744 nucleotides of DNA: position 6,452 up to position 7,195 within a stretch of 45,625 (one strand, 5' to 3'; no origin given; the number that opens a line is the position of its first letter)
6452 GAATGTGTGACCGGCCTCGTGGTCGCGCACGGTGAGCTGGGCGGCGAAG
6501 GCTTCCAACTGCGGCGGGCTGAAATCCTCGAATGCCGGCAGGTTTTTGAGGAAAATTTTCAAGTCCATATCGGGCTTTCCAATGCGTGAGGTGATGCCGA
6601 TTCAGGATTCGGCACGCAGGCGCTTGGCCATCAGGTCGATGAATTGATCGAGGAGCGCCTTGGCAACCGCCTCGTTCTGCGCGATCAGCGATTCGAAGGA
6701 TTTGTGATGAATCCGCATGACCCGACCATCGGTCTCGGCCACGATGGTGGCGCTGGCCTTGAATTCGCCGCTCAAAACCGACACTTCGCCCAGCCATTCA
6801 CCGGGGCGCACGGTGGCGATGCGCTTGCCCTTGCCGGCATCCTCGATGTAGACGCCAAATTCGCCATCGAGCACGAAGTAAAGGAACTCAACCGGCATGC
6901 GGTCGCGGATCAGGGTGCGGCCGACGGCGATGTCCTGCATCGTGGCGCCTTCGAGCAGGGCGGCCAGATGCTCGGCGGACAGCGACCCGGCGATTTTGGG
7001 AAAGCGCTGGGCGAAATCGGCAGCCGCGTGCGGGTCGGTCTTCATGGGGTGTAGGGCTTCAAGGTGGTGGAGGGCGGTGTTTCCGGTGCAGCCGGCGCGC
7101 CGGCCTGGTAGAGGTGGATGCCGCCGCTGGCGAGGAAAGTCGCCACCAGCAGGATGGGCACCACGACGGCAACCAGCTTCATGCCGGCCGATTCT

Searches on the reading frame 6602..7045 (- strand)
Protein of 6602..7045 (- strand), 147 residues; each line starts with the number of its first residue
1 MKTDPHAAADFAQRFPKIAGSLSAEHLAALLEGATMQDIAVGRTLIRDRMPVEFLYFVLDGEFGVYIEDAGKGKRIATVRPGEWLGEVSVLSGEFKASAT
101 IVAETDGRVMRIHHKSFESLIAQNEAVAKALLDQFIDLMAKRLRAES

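Call 7: search_protein_families(library=pfam, proteins=[window:6602-7045:-], max_evalue=0.01)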
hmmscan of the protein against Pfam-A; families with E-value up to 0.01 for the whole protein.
window:6602-7045:- (147 aa): 1 family
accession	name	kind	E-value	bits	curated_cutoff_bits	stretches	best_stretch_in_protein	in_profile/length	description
PF00027.35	cNMP_binding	-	4.9e-17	62.1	27.5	1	41-124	6-89/89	Cyclic nucleotide-binding domain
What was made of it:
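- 6602..7045 (-): CNB1, a cytoplasmic cNMP-binding-like protein. Ala97 occupies the place of the phosphate-binding Arg. PF00027 5e-17 (call 7).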

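Call 12: find_homologous_proteins(query=window:6602-7045:-)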
Query window:6602-7045:- (147 aa): 119 proteins with E <= 0.001 among 207 candidates.
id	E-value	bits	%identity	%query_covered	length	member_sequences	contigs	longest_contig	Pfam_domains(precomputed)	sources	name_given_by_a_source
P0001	3.6e-88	311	100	100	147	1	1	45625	PF00027.36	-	-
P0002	5.3e-70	252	82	98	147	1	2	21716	PF00027.36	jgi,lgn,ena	-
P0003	4.9e-53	197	67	96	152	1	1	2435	PF00027.36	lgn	-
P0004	1.2e-51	192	63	100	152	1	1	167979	PF00027.36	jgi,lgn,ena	-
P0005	2.1e-50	188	64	93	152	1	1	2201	PF00027.36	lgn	-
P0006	2.7e-50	188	62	93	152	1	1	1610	PF00027.36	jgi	jgi:CRP-like cAMP-binding protein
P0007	5.5e-50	187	65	88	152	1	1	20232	PF00027.36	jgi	jgi:CRP-like cAMP-binding protein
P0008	7.4e-50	187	60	99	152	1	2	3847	PF00027.36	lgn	-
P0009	9.4e-50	186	64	94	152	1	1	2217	PF00027.36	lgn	-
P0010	1.4e-49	186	61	99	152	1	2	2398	PF00027.36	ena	-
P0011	2.2e-49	185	65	97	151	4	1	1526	PF00027.36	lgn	-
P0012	5.8e-49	184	65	88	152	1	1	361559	PF00027.36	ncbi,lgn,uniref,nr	ncbi:cyclic nucleotide-binding protein [Paucimonas lemoignei]|uniref:Cyclic nucleotide-binding prote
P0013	1.8e-48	182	62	93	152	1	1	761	PF00027.36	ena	-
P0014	1.8e-48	182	62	93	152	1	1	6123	PF00027.36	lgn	-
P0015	2.2e-48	182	60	93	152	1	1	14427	PF00027.36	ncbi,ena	-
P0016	3.5e-48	181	62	94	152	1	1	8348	PF00027.36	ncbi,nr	ncbi:MAG: cyclic nucleotide-binding domain-containing protein [Proteobacteria bacterium]|nr:cyclic n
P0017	1.5e-47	179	59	99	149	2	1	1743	PF00027.36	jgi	jgi:CRP-like cAMP-binding protein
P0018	2.1e-47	179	58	100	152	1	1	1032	PF00027.36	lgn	-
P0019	3.0e-47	178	60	94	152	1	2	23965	PF00027.36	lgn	-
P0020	6.3e-47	177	57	96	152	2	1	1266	PF00027.36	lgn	-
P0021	1.6e-46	176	58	98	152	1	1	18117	PF00027.36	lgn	-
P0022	3.7e-46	175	57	97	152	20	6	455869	PF00027.36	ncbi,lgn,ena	-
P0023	6.3e-46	174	61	93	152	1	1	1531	PF00027.36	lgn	-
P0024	1.1e-45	173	56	97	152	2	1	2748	PF00027.36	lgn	-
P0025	1.4e-45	173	59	98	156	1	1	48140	PF00027.36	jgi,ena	-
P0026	5.7e-45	171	56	99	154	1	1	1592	PF00027.36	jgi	jgi:CRP-like cAMP-binding protein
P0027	6.2e-45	171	53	99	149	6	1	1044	PF00027.36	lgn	-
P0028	8.0e-45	170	56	96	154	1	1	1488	PF00027.36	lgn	-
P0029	1.8e-44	169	55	100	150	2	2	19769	PF00027.36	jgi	jgi:CRP-like cAMP-binding protein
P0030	2.2e-44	169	58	93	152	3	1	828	PF00027.36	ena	-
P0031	6.0e-44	167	57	93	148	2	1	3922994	PF00027.36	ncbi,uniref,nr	ncbi:Crp/Fnr family transcriptional regulator [Noviherbaspirillum cavernae]|uniref:Crp/Fnr family tr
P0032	6.4e-44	167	58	95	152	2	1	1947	PF00027.36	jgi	-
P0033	3.5e-43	165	55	93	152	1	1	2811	PF00027.36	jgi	jgi:CRP-like cAMP-binding protein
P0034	4.6e-43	165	57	99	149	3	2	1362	PF00027.36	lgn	-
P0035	5.7e-43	164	54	99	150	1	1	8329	PF00027.36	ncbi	ncbi:MAG: Crp/Fnr family transcriptional regulator [Burkholderiaceae bacterium]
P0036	2.0e-42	162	54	100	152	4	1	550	PF00027.36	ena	-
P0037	3.2e-42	162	55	95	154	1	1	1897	PF00027.36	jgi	jgi:cAMP-dependent protein kinase regulator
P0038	9.4e-42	160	56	97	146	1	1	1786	PF00027.36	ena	-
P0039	1.6e-41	160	54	99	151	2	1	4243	PF00027.36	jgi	jgi:CRP-like cAMP-binding protein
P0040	1.8e-41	159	53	99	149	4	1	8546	PF00027.36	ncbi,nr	ncbi:MAG TPA: cyclic nucleotide-binding domain-containing protein [Oxalicibacterium sp.]|nr:cyclic n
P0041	1.0e-40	157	54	99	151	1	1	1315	PF00027.36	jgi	jgi:CRP-like cAMP-binding protein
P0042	2.6e-40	156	53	99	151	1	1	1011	PF00027.36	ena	-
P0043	1.2e-39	153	53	97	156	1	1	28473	PF00027.36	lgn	-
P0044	2.8e-39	152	54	93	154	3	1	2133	PF00027.36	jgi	jgi:CRP-like cAMP-binding protein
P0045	6.7e-37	145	51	94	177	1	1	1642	PF00027.36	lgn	-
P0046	3.3e-36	142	49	94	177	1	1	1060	PF00027.36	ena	-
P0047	3.4e-36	142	49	94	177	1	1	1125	PF00027.36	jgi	jgi:CRP-like cAMP-binding protein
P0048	2.1e-35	140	48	93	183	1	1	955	PF00027.36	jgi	jgi:CRP-like cAMP-binding protein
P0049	2.3e-35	140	48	94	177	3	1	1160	PF00027.36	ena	-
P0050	2.9e-35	139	48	94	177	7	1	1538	PF00027.36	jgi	jgi:CRP-like cAMP-binding protein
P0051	1.1e-34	137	48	94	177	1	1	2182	PF00027.36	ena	-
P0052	1.6e-34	137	47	93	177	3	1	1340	PF00027.36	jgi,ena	-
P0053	1.7e-34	137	46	94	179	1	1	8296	PF00027.36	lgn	-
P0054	2.8e-34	136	48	93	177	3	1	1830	PF00027.36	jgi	-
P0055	4.1e-34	136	46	94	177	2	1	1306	PF00027.36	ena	-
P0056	5.7e-34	135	46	94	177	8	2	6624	PF00027.36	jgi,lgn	jgi:CRP-like cAMP-binding protein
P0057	1.1e-33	134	47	93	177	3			PF00027.36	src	-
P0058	3.2e-33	133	46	94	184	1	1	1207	PF00027.36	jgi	jgi:CRP-like cAMP-binding protein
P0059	3.6e-33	132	45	93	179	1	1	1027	PF00027.36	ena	-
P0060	6.2e-33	132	46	94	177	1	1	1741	PF00027.36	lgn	-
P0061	1.1e-32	131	48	93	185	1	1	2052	PF00027.36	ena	-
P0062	1.2e-32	131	47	93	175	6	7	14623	PF00027.36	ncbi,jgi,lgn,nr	ncbi:MAG TPA: cyclic nucleotide-binding domain-containing protein [Burkholderiales bacterium]|jgi:CR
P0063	1.8e-32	130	49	93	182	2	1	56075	PF00027.36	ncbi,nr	ncbi:MAG: hypothetical protein JWN94_3243 [Betaproteobacteria bacterium]|nr:hypothetical protein [Be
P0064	2.2e-31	127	46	93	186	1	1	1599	PF00027.36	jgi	jgi:CRP-like cAMP-binding protein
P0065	3.7e-31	126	46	93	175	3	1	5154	PF00027.36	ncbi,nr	ncbi:MAG TPA: cyclic nucleotide-binding domain-containing protein [Burkholderiales bacterium]|nr:cyc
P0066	4.0e-31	126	43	96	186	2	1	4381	PF00027.36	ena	-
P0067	4.4e-31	126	46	95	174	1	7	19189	PF00027.36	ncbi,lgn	ncbi:MAG TPA: cyclic nucleotide-binding domain-containing protein [Rhodocyclaceae bacterium]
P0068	8.0e-31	125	46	95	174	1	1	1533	PF00027.36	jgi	jgi:CRP-like cAMP-binding protein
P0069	9.2e-31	125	45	96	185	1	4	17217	PF00027.36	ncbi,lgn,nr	ncbi:MAG: cyclic nucleotide-binding domain-containing protein [Betaproteobacteria bacterium]|nr:cycl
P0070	1.8e-30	124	45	96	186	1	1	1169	PF00027.36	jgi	jgi:CRP-like cAMP-binding protein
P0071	1.9e-30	124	42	99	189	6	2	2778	PF00027.36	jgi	jgi:CRP-like cAMP-binding protein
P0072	1.9e-30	124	42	98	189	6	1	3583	PF00027.36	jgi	-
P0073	2.0e-30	124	43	96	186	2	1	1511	PF00027.36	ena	-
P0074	2.6e-30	123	44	96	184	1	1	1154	PF00027.36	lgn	-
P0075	2.8e-30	123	42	99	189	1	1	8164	PF00027.36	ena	-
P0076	6.3e-30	122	45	93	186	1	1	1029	PF00027.36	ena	-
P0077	8.0e-30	122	42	93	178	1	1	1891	PF00027.36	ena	-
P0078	1.7e-29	121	44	96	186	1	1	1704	PF00027.36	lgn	-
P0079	1.9e-29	121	42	96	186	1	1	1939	PF00027.36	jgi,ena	jgi:CRP-like cAMP-binding protein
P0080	2.5e-29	120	43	96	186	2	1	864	PF00027.36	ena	-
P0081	2.7e-29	120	43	90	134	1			PF00027.36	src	-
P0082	2.7e-29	120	43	96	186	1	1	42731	PF00027.36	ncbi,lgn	-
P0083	2.7e-29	120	44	96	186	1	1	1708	PF00027.36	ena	-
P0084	3.5e-29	120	44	93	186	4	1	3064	PF00027.36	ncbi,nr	ncbi:MAG: cyclic nucleotide-binding domain-containing protein [Betaproteobacteria bacterium]|nr:cycl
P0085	3.5e-29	120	44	99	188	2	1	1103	PF00027.36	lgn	-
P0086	3.6e-29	120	44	92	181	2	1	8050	PF00027.36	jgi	jgi:CRP-like cAMP-binding protein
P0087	6.0e-29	119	41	94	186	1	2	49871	PF00027.36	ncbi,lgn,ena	-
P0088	9.1e-29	118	43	96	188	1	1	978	PF00027.36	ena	-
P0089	1.1e-28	118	41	93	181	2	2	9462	PF00027.36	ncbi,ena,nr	ncbi:MAG TPA: cyclic nucleotide-binding domain-containing protein [Stellaceae bacterium]|nr:cyclic n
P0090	1.2e-28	118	44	96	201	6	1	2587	PF00027.36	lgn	-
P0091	1.6e-28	117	43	96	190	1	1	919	PF00027.36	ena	-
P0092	1.7e-28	117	42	93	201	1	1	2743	PF00027.36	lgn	-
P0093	1.8e-28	117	43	96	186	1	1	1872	PF00027.36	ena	-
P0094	2.3e-28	117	45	92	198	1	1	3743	PF00027.36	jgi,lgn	-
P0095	2.4e-28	117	43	96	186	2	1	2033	PF00027.36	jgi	jgi:CRP/FNR family cyclic AMP-dependent transcriptional regulator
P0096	2.6e-28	117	44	96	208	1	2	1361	PF00027.36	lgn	-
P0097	3.1e-28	117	43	96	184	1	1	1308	PF00027.36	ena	-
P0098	5.1e-28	116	43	96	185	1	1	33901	PF00027.36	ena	-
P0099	5.4e-28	116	42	96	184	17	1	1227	PF00027.36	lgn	-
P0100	6.8e-28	115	41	94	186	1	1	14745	PF00027.36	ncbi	-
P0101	7.0e-28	115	43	96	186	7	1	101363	PF00027.36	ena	-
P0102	7.6e-28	115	43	96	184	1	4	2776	PF00027.36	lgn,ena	-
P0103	8.3e-28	115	43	96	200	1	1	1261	PF00027.36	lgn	-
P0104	1.4e-27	114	42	96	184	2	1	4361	PF00027.36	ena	-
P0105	2.2e-27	114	42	92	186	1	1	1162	PF00027.36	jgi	jgi:CRP-like cAMP-binding protein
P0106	2.3e-27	114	41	96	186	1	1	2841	PF00027.36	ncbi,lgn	-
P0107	3.9e-27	113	42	96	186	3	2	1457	PF00027.36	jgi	jgi:CRP-like cAMP-binding protein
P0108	4.3e-27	113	42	96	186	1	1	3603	PF00027.36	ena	-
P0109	1.0e-26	112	42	96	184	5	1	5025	PF00027.36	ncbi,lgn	-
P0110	1.1e-26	111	41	96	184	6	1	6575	PF00027.36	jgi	jgi:CRP-like cAMP-binding protein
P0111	1.7e-26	111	47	78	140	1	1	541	PF00027.36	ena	-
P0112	3.2e-26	110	40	98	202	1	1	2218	PF00027.36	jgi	jgi:CRP-like cAMP-binding protein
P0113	5.6e-26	109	42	88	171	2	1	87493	PF00027.36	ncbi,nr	ncbi:MAG TPA: cyclic nucleotide-binding domain-containing protein [Burkholderiales bacterium]|nr:cyc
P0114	8.3e-26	109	40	96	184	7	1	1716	PF00027.36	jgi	jgi:CRP/FNR family cyclic AMP-dependent transcriptional regulator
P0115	1.1e-25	108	40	97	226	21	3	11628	PF00027.36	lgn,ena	-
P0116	2.1e-24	104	38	96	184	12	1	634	PF00027.36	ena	-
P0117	7.0e-23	99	43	75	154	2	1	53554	PF00027.36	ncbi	-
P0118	1.0e-20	92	52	62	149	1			PF00027.36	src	-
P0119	1.4e-18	85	47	59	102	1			PF00027.36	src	-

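Call 13: find_encoding_contigs(protein=P0012, flank=10000, max_places=1)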
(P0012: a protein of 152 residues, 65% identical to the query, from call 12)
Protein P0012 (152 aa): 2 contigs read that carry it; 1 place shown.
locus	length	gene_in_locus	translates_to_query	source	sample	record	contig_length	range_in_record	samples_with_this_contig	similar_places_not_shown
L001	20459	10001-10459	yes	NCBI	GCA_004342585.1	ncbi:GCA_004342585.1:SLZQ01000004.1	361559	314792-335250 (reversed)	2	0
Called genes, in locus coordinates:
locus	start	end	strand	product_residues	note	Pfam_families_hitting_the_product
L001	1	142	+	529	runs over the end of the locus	PF13400:Tad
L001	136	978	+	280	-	-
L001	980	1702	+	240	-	PF27226:AF_1845 (faint)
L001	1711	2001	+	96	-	-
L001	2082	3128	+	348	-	PF16976:RcpC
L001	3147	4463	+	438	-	PF13629:T2SS-T3SS_pil_N, PF00263:Secretin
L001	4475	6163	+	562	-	PF16697:Yop-YscD_cpl, PF00498:FHA, PF00437:T2SSE, PF27713:UCP018868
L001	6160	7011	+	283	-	PF00482:T2SSF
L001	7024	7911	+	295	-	PF00482:T2SSF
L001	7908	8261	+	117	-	PF02643:DUF192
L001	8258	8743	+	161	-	PF13432:TPR_16, PF23914:TPR_CcmH_CycH (weak), PF13431:TPR_17 (faint), PF00515:TPR_1, PF07719:TPR_2, PF13181:TPR_8 (faint), PF13428:TPR_14 (weak), PF13414:TPR_11 (weak)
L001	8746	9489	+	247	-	PF07811:TadE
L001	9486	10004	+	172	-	PF05656:DUF805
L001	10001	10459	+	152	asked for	PF00027:cNMP_binding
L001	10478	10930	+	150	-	PF00027:cNMP_binding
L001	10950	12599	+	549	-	PF07244:POTRA (faint), PF08479:POTRA_2, PF03865:ShlB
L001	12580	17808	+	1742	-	PF05860:TPS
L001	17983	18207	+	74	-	-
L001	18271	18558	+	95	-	-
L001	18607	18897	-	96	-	-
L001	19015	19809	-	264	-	PF00034:Cytochrom_C (weak), PF13442:Cytochrome_CBB3 (faint)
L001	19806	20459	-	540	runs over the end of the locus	PF00115:COX1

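Call 14: find_encoding_contigs(protein=P0031, flank=10000, max_places=1)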
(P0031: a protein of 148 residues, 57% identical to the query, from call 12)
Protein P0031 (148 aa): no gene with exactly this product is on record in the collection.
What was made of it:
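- Tried and rejected: The look-up of the Noviherbaspirillum cavernae CNB protein was not on record (call 14).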

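Call 15: find_encoding_contigs(protein=P0063, flank=10000, max_places=1)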
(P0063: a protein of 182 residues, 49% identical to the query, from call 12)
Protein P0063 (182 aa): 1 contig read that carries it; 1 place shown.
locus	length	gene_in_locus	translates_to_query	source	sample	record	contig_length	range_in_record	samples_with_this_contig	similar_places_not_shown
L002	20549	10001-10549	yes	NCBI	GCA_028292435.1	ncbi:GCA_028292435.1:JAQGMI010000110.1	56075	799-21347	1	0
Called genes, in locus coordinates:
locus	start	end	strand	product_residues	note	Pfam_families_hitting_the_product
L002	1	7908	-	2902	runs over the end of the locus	PF05860:TPS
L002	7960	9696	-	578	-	PF07244:POTRA (faint), PF08479:POTRA_2, PF03865:ShlB, PF01103:Omp85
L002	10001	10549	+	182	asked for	PF00027:cNMP_binding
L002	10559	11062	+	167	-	PF00027:cNMP_binding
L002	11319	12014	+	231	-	PF07603:Lcl_C (weak)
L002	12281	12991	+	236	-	PF01027:Bax1-I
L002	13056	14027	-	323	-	PF03401:TctC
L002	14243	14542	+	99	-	-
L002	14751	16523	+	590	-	PF07244:POTRA (faint), PF01103:Omp85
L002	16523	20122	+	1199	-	PF27051:TamB_N, PF04357:TamB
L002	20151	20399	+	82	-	-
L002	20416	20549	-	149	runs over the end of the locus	PF01242:PTPS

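Call 16: find_encoding_contigs(protein=P0113, flank=10000, max_places=1)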
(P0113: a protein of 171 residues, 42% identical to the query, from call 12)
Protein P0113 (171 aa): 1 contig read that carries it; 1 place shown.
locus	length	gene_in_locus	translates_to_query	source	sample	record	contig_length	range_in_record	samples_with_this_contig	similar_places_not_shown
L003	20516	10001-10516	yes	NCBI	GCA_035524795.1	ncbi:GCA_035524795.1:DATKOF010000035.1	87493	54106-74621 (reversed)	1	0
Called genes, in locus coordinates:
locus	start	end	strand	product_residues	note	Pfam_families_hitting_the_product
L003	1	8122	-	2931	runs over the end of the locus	-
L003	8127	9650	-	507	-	PF07244:POTRA (weak), PF08479:POTRA_2, PF03865:ShlB, PF01103:Omp85 (weak)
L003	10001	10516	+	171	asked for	PF00027:cNMP_binding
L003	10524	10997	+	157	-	PF00027:cNMP_binding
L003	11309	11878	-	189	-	PF01066:CDP-OH_P_transf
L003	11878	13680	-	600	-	PF01541:GIY-YIG, PF27096:UvrC_M, PF02151:UVR (weak), PF22920:UvrC_RNaseH, PF08459:UvrC_RNaseH_dom, PF14520:HHH_5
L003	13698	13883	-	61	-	PF01361:Tautomerase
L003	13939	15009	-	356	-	PF00933:Glyco_hydro_3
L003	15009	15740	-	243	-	PF03740:PdxJ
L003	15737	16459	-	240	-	PF11967:RecO_N, PF02565:RecO_C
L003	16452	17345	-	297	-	PF00009:GTP_EFTU, PF03193:RsgA_GTPase (faint), PF00350:Dynamin_N (faint), PF01926:MMR_HSR1, PF02421:FeoB_N, PF04548:AIG1 (weak), PF07650:KH_2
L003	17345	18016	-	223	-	PF14622:Ribonucleas_3_3, PF00636:Ribonuclease_3, PF00035:dsrm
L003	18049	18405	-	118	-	PF16137:DUF4845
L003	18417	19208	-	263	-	PF10502:Peptidase_S26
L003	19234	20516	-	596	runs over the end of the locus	PF00009:GTP_EFTU, PF03144:GTP_EFTU_D2, PF14492:EFG_III (weak), PF00679:EFG_C, PF06421:LepA_C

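Call 17: find_encoding_contigs(protein=P0101, flank=10000, max_places=1)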
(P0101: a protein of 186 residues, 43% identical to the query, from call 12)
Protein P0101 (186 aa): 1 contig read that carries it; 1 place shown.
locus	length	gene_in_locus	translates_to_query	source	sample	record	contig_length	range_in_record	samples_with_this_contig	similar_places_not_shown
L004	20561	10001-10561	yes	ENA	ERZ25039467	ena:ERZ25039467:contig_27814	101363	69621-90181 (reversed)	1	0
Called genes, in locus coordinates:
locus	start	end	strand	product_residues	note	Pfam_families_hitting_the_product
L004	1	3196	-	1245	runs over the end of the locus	-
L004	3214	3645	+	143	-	-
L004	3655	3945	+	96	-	-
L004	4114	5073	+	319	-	-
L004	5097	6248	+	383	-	-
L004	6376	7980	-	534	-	PF05860:TPS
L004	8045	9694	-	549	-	PF07244:POTRA (faint), PF08479:POTRA_2, PF03865:ShlB, PF01103:Omp85 (weak)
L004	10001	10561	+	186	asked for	PF00027:cNMP_binding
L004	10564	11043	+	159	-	PF00027:cNMP_binding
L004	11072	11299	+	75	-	PF01206:TusA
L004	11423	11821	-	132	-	-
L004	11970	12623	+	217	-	-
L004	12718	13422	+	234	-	PF13417:GST_N_3, PF10568:Tom37, PF13409:GST_N_2 (weak), PF17172:GST_N_4, PF13410:GST_C_2 (weak), PF17171:GST_C_6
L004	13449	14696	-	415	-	PF05977:MFS_3, PF07690:MFS_1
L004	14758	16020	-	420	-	PF00133:tRNA-synt_1, PF08264:Anticodon_1, PF10458:Val_tRNA-synt_C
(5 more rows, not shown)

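Call 18: find_encoding_contigs(protein=P0022, flank=10000, max_places=1)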
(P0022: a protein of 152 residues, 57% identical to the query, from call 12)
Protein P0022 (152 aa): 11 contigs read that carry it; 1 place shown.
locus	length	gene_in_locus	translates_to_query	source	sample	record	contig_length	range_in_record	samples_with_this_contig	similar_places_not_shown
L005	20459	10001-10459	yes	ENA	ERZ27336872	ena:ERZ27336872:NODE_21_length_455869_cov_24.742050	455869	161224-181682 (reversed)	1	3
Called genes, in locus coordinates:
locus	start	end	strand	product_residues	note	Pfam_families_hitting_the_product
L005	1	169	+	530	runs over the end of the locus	PF13400:Tad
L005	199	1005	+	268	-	-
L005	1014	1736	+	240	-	PF27226:AF_1845 (faint)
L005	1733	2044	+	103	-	-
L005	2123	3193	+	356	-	PF08666:SAF (weak), PF13144:ChapFlgA (faint), PF16976:RcpC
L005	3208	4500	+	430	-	PF13629:T2SS-T3SS_pil_N, PF00263:Secretin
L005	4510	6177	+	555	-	PF16697:Yop-YscD_cpl (weak), PF00498:FHA, PF00437:T2SSE, PF27713:UCP018868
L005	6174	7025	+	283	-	PF00482:T2SSF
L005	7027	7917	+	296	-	PF00482:T2SSF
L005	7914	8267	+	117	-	PF02643:DUF192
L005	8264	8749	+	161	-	PF13431:TPR_17 (faint), PF23914:TPR_CcmH_CycH (faint), PF13432:TPR_16 (weak), PF13414:TPR_11 (faint), PF00515:TPR_1 (weak), PF07719:TPR_2, PF13428:TPR_14 (weak)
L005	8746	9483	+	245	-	PF07811:TadE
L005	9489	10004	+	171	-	PF05656:DUF805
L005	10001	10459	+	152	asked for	PF00027:cNMP_binding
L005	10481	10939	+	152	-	PF00027:cNMP_binding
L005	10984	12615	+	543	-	PF07244:POTRA (faint), PF08479:POTRA_2, PF03865:ShlB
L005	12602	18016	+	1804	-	PF05860:TPS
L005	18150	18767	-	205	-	PF00677:Lum_binding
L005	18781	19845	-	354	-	PF00383:dCMP_cyt_deam_1, PF14437:MafB19-deam, PF01872:RibD_C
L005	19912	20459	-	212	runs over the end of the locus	-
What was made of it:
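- On Contact-dependent inhibition (CdiBAI): Downstream genes differ between L001 (small unnamed ORFs) and L005 (riboflavin genes) (calls 13, 18).
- On EtpBAC / HMW1ABC glycosylated adhesins: No glycosyltransferase in the array or after tpsA in L001 or L005 (calls 7, 13, 18).
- There is no conserved immunity-like gene downstream (calls 13, 18).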

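Call 21: find_related_loci(query=A1, collection=genome_contigs, flank=10000)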
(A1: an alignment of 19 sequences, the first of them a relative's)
Query A1 (147 aa) in genome_contigs; peptide patterns used: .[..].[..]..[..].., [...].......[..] (x = any residue, [..] = any of these).
72 stretches matched a pattern; 52 encode a relative of the query (tblastn E <= 1e-3); 50 distinct loci.
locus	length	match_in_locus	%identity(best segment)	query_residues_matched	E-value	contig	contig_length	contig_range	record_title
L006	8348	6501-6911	62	8-144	7e-55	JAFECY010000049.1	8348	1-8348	MAG: Proteobacteria bacterium isolate SZAS-58 CK_MAG-82__49__length-8348, whole genome shotgun sequence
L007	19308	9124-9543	60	5-144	1e-54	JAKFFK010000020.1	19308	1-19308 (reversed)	MAG: Paucimonas sp. isolate LC098 contig-124_3184, whole genome shotgun sequence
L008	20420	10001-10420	60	5-144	3e-54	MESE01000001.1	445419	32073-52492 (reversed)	MAG: Burkholderiales bacterium RIFCSPLOWO2_02_FULL_57_36 rifcsplowo2_02_scaffold_1, whole genome shotgun sequence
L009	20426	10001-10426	57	4-145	4e-53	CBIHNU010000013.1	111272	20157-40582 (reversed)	MAG TPA_asm: uncultured Noviherbaspirillum sp. isolate SRR18156209_metabat2_43 genome assembly, contig: ERZ27336869.190,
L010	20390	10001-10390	65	16-145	7e-53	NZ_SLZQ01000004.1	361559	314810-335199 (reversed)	Paucimonas lemoignei strain DSM 7445 Ga0244659_104, whole genome shotgun sequence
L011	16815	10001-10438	56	1-144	3e-52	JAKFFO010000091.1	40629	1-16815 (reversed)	MAG: Oxalobacteraceae bacterium isolate LC102 contig-124_985, whole genome shotgun sequence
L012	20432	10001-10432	54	4-147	1e-51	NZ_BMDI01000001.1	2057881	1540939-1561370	Oxalicibacterium faecigallinarum strain CCM 2767 sequence01, whole genome shotgun sequence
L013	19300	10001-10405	59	11-145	1e-51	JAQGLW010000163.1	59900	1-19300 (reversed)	MAG: Herminiimonas sp. isolate RYN_545 scaffold_2275330, whole genome shotgun sequence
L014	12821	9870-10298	55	3-145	3e-51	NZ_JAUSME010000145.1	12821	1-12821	MAG: Herminiimonas sp. isolate E19_concoct.bin.79 E19_k141_425571, whole genome shotgun sequence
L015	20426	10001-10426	56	3-144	4e-50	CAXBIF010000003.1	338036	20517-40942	MAG TPA_asm: uncultured Herminiimonas sp. isolate ERR2762178_binner123_Refined_46 genome assembly, contig: ERZ3421836.16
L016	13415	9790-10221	55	1-144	6e-50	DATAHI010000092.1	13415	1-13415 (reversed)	MAG TPA_asm: Oxalicibacterium sp. isolate SMAG_U6851 k141_2573061, whole genome shotgun sequence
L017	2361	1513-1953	54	1-147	2e-50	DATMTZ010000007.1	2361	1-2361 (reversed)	MAG TPA_asm: Oxalicibacterium sp. isolate SMAG_U13027 k141_39204, whole genome shotgun sequence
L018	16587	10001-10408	61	11-146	2e-48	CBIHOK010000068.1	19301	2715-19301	MAG TPA_asm: uncultured Noviherbaspirillum sp. isolate SRR18156188_binner12_Refined_1 genome assembly, contig: ERZ273368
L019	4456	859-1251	54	15-145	5e-46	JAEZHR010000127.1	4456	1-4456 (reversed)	MAG: Proteobacteria bacterium isolate OH_CDB_147 k127_1000925, whole genome shotgun sequence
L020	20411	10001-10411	48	11-147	2e-41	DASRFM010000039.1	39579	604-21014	MAG TPA_asm: Burkholderiales bacterium isolate SMAG_U10032 k141_398442, whole genome shotgun sequence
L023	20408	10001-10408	44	10-145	2e-38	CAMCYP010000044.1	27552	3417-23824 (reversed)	MAG: Bordetella parapertussis isolate ME-08apr19-309 genome assembly, contig: ME-08apr19-C3600, whole genome shotgun seq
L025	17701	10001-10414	46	10-147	5e-38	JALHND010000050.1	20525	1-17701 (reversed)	MAG: Burkholderiales bacterium isolate Bin_52_4 c_000000010759, whole genome shotgun sequence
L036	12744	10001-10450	42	1-144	2e-35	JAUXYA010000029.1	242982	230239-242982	MAG: Burkholderiales bacterium isolate C18_concoct.bin.105 C18_k141_44616, whole genome shotgun sequence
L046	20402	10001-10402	43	11-144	2e-32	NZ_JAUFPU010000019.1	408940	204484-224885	Chitinimonas viridis strain CECT 7703 velvet_auto_105_19, whole genome shotgun sequence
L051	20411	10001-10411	40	11-147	6e-30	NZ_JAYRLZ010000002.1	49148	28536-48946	MAG: Chitinimonas sp. isolate XM2_XAASGE2bin.21 NODE_501_length_49148_cov_1.642398, whole genome shotgun sequence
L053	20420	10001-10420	34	4-143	4e-27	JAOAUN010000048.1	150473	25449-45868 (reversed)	MAG: Burkholderiaceae bacterium isolate AF21_PE0_T2_S7_55_127 T2_S7_31_length_150473_cov_80, whole genome shotgun sequen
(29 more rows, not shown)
